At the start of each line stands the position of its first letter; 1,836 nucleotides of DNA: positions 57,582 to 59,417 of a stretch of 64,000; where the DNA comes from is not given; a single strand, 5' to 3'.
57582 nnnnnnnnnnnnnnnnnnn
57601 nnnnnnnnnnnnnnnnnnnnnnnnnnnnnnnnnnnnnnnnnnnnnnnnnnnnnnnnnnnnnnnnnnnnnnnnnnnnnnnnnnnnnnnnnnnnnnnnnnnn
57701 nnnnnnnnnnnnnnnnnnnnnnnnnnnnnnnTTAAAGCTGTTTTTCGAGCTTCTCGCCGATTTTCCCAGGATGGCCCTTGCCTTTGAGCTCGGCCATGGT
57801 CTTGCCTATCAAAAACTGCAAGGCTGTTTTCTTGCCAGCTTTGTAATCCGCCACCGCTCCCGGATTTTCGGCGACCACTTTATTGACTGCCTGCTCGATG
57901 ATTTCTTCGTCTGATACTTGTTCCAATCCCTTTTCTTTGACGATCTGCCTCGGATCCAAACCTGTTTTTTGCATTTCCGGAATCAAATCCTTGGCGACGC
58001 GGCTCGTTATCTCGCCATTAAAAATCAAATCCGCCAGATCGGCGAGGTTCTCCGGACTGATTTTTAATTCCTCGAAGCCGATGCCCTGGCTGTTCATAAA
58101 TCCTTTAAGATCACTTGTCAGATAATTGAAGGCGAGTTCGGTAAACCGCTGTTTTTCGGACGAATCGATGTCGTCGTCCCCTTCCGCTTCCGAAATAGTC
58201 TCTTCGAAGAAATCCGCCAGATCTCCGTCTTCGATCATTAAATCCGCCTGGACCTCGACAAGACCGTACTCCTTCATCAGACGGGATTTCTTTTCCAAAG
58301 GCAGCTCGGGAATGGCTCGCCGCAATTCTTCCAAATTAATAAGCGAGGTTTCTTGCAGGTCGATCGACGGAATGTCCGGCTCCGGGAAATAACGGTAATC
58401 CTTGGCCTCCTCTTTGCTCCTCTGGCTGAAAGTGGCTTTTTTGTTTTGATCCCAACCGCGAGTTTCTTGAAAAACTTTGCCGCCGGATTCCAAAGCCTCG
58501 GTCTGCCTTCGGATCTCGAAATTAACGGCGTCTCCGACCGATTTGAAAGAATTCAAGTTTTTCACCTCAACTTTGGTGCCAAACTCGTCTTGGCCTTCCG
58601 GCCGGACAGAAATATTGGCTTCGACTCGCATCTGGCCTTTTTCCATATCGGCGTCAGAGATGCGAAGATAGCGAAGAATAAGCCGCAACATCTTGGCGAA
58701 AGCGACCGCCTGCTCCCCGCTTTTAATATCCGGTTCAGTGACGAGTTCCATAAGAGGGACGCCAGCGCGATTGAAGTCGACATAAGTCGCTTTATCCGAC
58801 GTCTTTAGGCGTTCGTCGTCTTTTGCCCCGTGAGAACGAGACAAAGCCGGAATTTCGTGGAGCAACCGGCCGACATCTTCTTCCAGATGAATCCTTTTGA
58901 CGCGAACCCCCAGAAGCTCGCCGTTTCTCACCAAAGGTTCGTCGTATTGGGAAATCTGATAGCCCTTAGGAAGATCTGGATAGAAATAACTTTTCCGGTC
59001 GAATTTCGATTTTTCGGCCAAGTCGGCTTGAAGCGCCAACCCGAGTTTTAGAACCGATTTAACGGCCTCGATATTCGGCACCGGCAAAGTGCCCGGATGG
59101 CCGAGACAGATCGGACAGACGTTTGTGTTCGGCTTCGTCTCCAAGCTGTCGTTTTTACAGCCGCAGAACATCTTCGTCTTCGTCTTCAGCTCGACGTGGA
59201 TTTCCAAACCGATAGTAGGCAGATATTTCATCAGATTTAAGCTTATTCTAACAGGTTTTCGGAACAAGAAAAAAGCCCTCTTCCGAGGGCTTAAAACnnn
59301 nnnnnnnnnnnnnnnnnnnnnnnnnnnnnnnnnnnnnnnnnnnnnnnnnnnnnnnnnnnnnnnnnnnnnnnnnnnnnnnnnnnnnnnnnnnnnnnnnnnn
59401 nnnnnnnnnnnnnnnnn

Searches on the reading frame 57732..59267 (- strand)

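Call 72: search_protein_families(library=pfam, proteins=[window:57732-59267:-], max_evalue=0.001)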
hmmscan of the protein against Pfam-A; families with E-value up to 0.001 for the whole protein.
window:57732-59267:- (511 aa): 2 families
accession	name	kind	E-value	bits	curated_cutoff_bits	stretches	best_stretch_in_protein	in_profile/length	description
PF02934.20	GatB_N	-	1e-109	366.5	23.4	1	18-307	2-274/277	GatB/GatE catalytic domain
PF02637.23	GatB_Yqey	-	4.1e-38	131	27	1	376-511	13-148/148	GatB domain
